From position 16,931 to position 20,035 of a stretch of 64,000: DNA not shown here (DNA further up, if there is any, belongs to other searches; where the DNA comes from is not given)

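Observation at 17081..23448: MtrC/OmcA-like decaheme cytochrome gene immediately upstream of a group-1 [NiFe] uptake hydrogenase operon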

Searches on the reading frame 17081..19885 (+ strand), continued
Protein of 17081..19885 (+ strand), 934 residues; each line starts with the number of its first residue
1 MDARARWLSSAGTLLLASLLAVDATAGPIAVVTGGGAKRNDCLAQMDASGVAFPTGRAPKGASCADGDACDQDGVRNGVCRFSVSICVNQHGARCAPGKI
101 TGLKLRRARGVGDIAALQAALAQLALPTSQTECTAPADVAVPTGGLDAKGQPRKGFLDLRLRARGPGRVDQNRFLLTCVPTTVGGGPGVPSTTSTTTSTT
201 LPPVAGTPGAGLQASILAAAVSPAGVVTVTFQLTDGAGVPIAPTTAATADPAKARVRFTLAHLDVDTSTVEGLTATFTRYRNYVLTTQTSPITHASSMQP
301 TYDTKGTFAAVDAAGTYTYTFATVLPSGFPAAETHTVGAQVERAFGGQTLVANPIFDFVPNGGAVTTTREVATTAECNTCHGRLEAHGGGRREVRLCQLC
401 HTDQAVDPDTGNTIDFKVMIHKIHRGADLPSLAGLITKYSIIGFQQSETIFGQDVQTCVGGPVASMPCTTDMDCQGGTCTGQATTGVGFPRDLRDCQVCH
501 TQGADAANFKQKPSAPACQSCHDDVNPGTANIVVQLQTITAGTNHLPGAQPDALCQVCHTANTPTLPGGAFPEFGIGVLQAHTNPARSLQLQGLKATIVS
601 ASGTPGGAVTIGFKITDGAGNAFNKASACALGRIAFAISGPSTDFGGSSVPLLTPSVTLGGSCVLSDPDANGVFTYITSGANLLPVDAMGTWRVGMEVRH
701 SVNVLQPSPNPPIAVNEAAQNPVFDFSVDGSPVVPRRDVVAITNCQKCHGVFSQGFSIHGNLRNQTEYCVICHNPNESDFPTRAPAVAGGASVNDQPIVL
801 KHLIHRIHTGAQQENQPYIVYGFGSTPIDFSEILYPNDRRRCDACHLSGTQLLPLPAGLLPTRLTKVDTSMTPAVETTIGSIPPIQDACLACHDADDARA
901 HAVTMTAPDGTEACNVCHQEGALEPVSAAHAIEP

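Call 61: search_protein_families(library=pfam, proteins=[L039:9845-11968:+, L039:11955-12923:+, L039:12761-15016:+, L039:15013-16128:+, L039:16125-17531:+, L039:17945-20194:+, L039:20201-21049:+, L039:5957-6655:-, L039:1730-2272:-, L039:1347-1733:-], max_evalue=0.001)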
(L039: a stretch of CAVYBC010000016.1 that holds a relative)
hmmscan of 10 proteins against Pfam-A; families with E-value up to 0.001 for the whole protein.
L039:9845-11968:+ (707 aa): 4 families
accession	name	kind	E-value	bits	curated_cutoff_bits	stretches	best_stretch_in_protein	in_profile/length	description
PF22113.1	Mtrc-MtrF_II-IV_dom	-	9.6e-50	169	30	2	517-704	1-175/176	Outer membrane cytochrome MtrC/MtrF-like, domains II/IV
PF14522.11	Cytochrome_C7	-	8.3e-14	51.6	24.8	1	289-349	10-66/67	Cytochrome c7 and related cytochrome c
PF14537.11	Cytochrom_c3_2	-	1.1e-06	29.4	25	0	293-349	8-64/79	Cytochrome c3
PF09699.15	Paired_CXXCH_1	-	1.9e-06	27.9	20.6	0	288-326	3-39/41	Doubled CXXCH motif (Paired_CXXCH_1)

L039:11955-12923:+ (322 aa): 5 families
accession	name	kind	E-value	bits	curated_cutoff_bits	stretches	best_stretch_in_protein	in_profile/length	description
PF09699.15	Paired_CXXCH_1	-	1.4e-25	89.1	20.6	2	238-276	1-38/41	Doubled CXXCH motif (Paired_CXXCH_1)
PF14537.11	Cytochrom_c3_2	-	1.4e-13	51.6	25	1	139-209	2-71/79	Cytochrome c3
PF14522.11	Cytochrome_C7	-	1.4e-13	50.9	24.8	2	52-125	13-66/67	Cytochrome c7 and related cytochrome c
PF22113.1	Mtrc-MtrF_II-IV_dom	-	1.3e-10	41.6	30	1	169-211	6-44/176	Outer membrane cytochrome MtrC/MtrF-like, domains II/IV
PF22678.1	Cytochrom_c_NrfB-like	-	1.6e-06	28.9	27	1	87-156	1-71/89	Cytochrome c-type protein NrfB-like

L039:12761-15016:+ (751 aa): 0 families

L039:15013-16128:+ (371 aa): 8 families
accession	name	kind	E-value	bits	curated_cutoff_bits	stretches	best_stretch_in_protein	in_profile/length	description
PF00034.26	Cytochrom_C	-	9.7e-26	91.4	21.3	3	25-102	2-85/90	Cytochrome c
PF13442.11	Cytochrome_CBB3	-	4.3e-21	75.5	27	2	287-363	2-68/68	Cytochrome C oxidase, cbb3-type, subunit III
PF14522.11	Cytochrome_C7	-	1.5e-07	31.5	24.8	0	294-309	38-53/67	Cytochrome c7 and related cytochrome c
PF09699.15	Paired_CXXCH_1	-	1.7e-05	24.9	20.6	0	295-317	4-26/41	Doubled CXXCH motif (Paired_CXXCH_1)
PF14537.11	Cytochrom_c3_2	-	4.6e-05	24.2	25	0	295-311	24-40/79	Cytochrome c3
PF22113.1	Mtrc-MtrF_II-IV_dom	-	0.00018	21.5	30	0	222-313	29-97/176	Outer membrane cytochrome MtrC/MtrF-like, domains II/IV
PF06537.16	DHOR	-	0.00066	18.7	22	0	3-42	342-381/499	Di-haem oxidoreductase, putative peroxidase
PF14376.11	Haem_bd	-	0.00095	19.6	27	0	281-308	24-50/133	Haem-binding domain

L039:16125-17531:+ (468 aa): 4 families
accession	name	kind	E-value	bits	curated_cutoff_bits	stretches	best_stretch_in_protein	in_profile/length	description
PF14522.11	Cytochrome_C7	-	3.3e-10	40.1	24.8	0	419-449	39-67/67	Cytochrome c7 and related cytochrome c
PF03264.19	Cytochrom_NNT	-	2.1e-06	28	24.1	1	99-211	9-135/174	NapC/NirT cytochrome c family, N-terminal region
PF13442.11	Cytochrome_CBB3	-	0.00034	21.3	27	0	302-326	9-33/68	Cytochrome C oxidase, cbb3-type, subunit III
PF22113.1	Mtrc-MtrF_II-IV_dom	-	0.00076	19.5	30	0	131-213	10-93/176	Outer membrane cytochrome MtrC/MtrF-like, domains II/IV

L039:17945-20194:+ (749 aa): 5 families
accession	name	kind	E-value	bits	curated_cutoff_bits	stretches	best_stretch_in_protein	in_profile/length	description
PF22521.2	HypF_C_2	-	5.1e-81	272.4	27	1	508-740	1-241/241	Carbamoyltransferase, Kae1-like Domain, second subdomain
PF01300.24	Sua5_yciO_yrdC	-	3.4e-43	147.6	25.1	1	214-389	2-178/178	Telomere recombination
PF17788.7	HypF_C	-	1.5e-35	122.3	23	1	403-499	3-99/99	HypF Kae1-like domain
PF07503.17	zf-HYPF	-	1.9e-32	111.2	23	2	112-145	1-34/34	HypF finger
PF00708.24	Acylphosphatase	-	4.8e-20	72.1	22.5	1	11-93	2-85/85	Acylphosphatase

L039:20201-21049:+ (282 aa): 1 family
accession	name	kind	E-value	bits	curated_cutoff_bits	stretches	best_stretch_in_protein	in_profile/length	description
PF00487.30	FA_desaturase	-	1.6e-17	64.5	29.7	1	68-275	9-244/253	Fatty acid desaturase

L039:5957-6655:- (232 aa): 2 families
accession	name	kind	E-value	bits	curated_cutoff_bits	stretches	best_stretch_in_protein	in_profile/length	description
PF02492.25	cobW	-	2e-23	83.3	20.7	1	37-193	7-179/180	CobW/HypB/UreG, nucleotide-binding domain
PF03308.22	MeaB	-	7.8e-06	25.5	23.1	1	21-229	23-249/273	Methylmalonyl Co-A mutase-associated GTPase MeaB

L039:1730-2272:- (180 aa): 1 family
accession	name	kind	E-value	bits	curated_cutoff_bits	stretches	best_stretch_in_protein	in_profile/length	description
PF01750.23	HycI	-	9.6e-24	84.1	23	1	20-145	1-129/130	Hydrogenase maturation protease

L039:1347-1733:- (128 aa): 0 families

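Call 65: predict_structure(alignment_id=A1)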
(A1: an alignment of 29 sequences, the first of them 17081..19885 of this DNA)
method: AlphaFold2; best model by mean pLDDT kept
length: 934 residues; sequences in the alignment: 29
mean_pLDDT: 65.0   pTM: 0.39
mean pLDDT of the five models: 65.0, 64.2, 62.4, 57.6, 56.3
residues with pLDDT >= 90: 184; 70-90: 249; 50-70: 181; < 50: 320
segments of 3 or more residues with pLDDT < 50: 1-4, 15-29, 55-58, 67-72, 182-204, 382-389, 424-436, 486-550, 558-590, 707-710, 737-763, 796-802, 804-817, 821-859, 883-903, 905-934
pLDDT, mean of each block of 10 residues (from residue 1): 50 49 41 54 80 54 52 59 89 76 92 90 90 90 75 83 87 83 37 31 63 95 95 94 92 94 80 69 87 79 92 93 93 93 87 93 81 56 45 77 76 65 42 47 59 71 76 86 51 35 34 32 28 37 41 49 36 26 34 81 94 89 89 87 65 84 85 92 88 86 56 65 88 64 44 38 56 63 65 50 44 43 45 39 35 39 66 73 42 38 45 36 38 33
secondary structure, 60 per line:
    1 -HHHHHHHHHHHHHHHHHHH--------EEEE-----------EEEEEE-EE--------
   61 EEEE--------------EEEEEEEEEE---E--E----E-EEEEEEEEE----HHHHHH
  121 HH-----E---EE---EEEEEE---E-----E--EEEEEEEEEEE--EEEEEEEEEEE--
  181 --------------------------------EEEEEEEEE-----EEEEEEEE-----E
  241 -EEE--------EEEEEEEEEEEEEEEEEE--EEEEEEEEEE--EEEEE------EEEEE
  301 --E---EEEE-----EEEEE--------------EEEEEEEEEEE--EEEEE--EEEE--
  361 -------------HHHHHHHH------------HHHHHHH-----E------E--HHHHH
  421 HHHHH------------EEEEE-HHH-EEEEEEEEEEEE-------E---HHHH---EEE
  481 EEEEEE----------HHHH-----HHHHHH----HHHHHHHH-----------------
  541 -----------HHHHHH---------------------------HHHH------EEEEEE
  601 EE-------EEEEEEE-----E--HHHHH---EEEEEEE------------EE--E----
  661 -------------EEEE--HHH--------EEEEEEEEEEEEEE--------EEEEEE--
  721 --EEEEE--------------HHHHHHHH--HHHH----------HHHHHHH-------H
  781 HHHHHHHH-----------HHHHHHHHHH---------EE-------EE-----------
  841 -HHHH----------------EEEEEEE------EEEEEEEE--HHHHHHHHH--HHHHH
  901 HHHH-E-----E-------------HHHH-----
elements in order (helices of 4 or more, strands of 3 or more residues): H2-20 E29-32 E44-49 E61-64 E79-88 E102-110 H115-122 E137-142 E155-165 E168-178 E213-221 E227-234 E242-244 E253-270 E273-282 E285-289 E296-300 E307-310 E316-320 E335-345 E348-352 E355-358 H374-381 H394-400 H416-425 E438-442 E448-459 H471-474 E478-486 H497-500 H506-511 H516-523 H552-557 H585-588 E595-602 E610-616 H625-629 E633-639 E674-677 E691-704 E713-718 E723-727 H742-749 H752-755 H766-772 H780-788 H800-809 H842-845 E862-868 E875-882 H885-893 H896-904 H926-929
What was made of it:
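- On OmcA/MtrC family decahaem c-type cytochromes (TIGR03507; Pfam PF22113): Beta domains at residues 210-370 and 595-730 have pLDDT of about 85-95 (call 65).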

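Call 67: search_solved_structures(query=window:17081-19885:+, max_evalue=0.01, show_alignments=1)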
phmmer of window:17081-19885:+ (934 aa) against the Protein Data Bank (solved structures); distinct sequences matched with E-value up to 0.01: 10.
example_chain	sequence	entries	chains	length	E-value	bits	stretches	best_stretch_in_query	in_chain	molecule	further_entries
3pmq_A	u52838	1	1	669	3.6e-19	71.7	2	487-932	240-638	Decaheme cytochrome c MtrF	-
4lmh_A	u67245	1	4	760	1.7e-16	62.8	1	309-428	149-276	Extracellular iron oxide respiratory system surface decaheme cytochrome c component OmcA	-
3ucp_A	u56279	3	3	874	2e-10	42.8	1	305-523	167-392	UndA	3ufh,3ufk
9eov_A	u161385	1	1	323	2.4e-06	29.3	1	315-426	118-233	Extracellular iron oxide respiratory system surface decaheme cytochrome c component MtrC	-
7qth_A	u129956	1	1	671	6.7e-05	24.5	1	315-426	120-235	Extracellular iron oxide respiratory system surface decaheme cytochrome c component MtrC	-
8qc9_A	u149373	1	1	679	0.00011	23.8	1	315-426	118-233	Extracellular iron oxide respiratory system surface decaheme cytochrome c component MtrC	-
7o7g_A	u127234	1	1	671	0.00011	23.7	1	315-426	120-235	Extracellular iron oxide respiratory system surface decaheme cytochrome c component MtrC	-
8qbz_A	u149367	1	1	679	0.00013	23.5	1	315-426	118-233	Extracellular iron oxide respiratory system surface decaheme cytochrome c component MtrC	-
8qbq_A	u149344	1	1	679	0.00014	23.5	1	315-426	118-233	Extracellular iron oxide respiratory system surface decaheme cytochrome c component MtrC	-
4lm8_A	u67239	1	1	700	0.00024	22.6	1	315-426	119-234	Extracellular iron oxide respiratory system surface decaheme cytochrome c component MtrC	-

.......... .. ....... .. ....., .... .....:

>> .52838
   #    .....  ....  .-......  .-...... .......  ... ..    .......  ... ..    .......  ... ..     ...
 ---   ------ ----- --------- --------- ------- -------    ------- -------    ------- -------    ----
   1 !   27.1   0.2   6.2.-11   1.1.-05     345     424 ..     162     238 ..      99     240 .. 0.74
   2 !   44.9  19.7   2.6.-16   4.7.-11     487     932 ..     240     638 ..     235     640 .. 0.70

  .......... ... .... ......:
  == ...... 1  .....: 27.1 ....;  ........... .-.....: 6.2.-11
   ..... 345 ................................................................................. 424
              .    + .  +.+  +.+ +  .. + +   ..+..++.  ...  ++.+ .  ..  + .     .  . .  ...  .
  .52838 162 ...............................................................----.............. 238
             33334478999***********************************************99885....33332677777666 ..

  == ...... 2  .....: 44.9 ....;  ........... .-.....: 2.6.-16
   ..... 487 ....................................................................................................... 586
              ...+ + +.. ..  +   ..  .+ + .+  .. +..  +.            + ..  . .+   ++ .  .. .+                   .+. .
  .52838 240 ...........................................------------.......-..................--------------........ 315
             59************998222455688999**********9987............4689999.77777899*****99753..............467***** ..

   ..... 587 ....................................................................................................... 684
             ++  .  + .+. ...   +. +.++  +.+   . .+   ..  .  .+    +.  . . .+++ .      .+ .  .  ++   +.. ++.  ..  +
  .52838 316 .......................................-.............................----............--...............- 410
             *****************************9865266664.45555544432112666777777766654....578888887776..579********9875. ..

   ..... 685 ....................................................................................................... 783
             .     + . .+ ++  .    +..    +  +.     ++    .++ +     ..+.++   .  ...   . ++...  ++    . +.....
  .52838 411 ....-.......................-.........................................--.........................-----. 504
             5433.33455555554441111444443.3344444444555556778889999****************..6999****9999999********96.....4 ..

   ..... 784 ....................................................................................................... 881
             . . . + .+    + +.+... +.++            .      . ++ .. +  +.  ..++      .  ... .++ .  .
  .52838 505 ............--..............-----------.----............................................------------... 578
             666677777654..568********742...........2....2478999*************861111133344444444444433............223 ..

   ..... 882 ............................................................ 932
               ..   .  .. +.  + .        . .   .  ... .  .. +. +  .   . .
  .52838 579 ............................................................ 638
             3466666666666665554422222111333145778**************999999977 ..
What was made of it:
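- Closest known: Shewanella oneidensis MtrCAB conduit with CymA and the HyaAB hydrogenase. Different: Sequence identity to MtrF or OmcA is low (phmmer E 4e-19 and 2e-16; call 67).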

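Call 68: fold_search(model_id=the predicted structure, library=pdb)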
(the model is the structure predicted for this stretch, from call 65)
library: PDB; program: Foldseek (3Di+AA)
matches with E <= 10: 1365; with E <= 0.001: 28
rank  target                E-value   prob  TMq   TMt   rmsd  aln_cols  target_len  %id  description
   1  4lmh_A                3.3e-23  1.00  0.39  0.50  12.9       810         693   20  Crystal structure of the outer membrane decaheme cytochrome OmcA (released 2014-04-16)
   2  4lmh_B                5.0e-22  1.00  0.39  0.50  13.1       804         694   19  Crystal structure of the outer membrane decaheme cytochrome OmcA (released 2014-04-16)
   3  4lmh_C                5.3e-22  1.00  0.38  0.49  12.9       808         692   20  Crystal structure of the outer membrane decaheme cytochrome OmcA (released 2014-04-16)
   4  4lmh_D                1.6e-21  1.00  0.39  0.49  13.2       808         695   20  Crystal structure of the outer membrane decaheme cytochrome OmcA (released 2014-04-16)
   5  6qyc_A                8.0e-21  1.00  0.35  0.51  12.2       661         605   17  Crystal structure of MtrC from Shewanella baltica OS185 (released 2020-04-22)
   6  6qyc_C                1.1e-20  1.00  0.34  0.50  12.6       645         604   17  Crystal structure of MtrC from Shewanella baltica OS185 (released 2020-04-22)
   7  6qyc_B                3.3e-20  1.00  0.34  0.49  12.8       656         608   16  Crystal structure of MtrC from Shewanella baltica OS185 (released 2020-04-22)
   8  3ucp                  2.0e-19  1.00  0.40  0.45  12.6       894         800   18  Outer membrane Endecaheme cytochrome UndA from Shewanella sp. HRCR-6 (released 2012-08-08)
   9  3pmq                  7.9e-15  1.00  0.35  0.51  13.2       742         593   19  Crystal structure of the outer membrane decaheme cytochrome MtrF (released 2011-05-25)
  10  8qc9                  1.0e-14  1.00  0.33  0.46  13.5       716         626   16  Crystal structure of the outer membrane decaheme cytochrome MtrC (A293Boc-Lys) (released 2024-09-04)
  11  8qbq                  1.9e-14  1.00  0.33  0.45  13.8       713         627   16  Crystal structure of the outer membrane decaheme cytochrome MtrC (A430Boc-Lys) (released 2024-09-04)
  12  4lm8                  3.1e-14  1.00  0.33  0.46  13.5       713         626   16  Crystal structure of the outer membrane decaheme cytochrome MtrC (released 2015-02-11)
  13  7qth                  4.3e-14  1.00  0.33  0.47  13.3       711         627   16  Crystal structure of the Shewanella oneidensis MR1 MtrC mutant C453A (released 2023-01-18)
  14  7o7g                  7.3e-14  1.00  0.33  0.46  13.4       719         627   17  Crystal structure of the Shewanella oneidensis MR1 MtrC mutant H561M (released 2021-10-06)
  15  8qbz                  2.7e-13  1.00  0.32  0.45  13.4       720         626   16  Crystal structure of the outer membrane decaheme cytochrome MtrC (E344Boc-Lys) (released 2024-09-04)
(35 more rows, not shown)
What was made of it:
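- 17081..19885 (+): MtrC/OmcA-family decahaem cytochrome, long form. It has an SPase-I signal peptide (no lipobox Cys), a roughly 160-aa N-terminal Cys-rich beta domain, a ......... linker, then beta domain, pentahaem, beta domain, pentahaem. Foldseek top hits are OmcA 4lmh (E 3e-23), MtrC 6qyc, UndA and MtrF (call 68).
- The decahaem's fold and domain order match the extracellular MtrC/OmcA clade (call 68).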
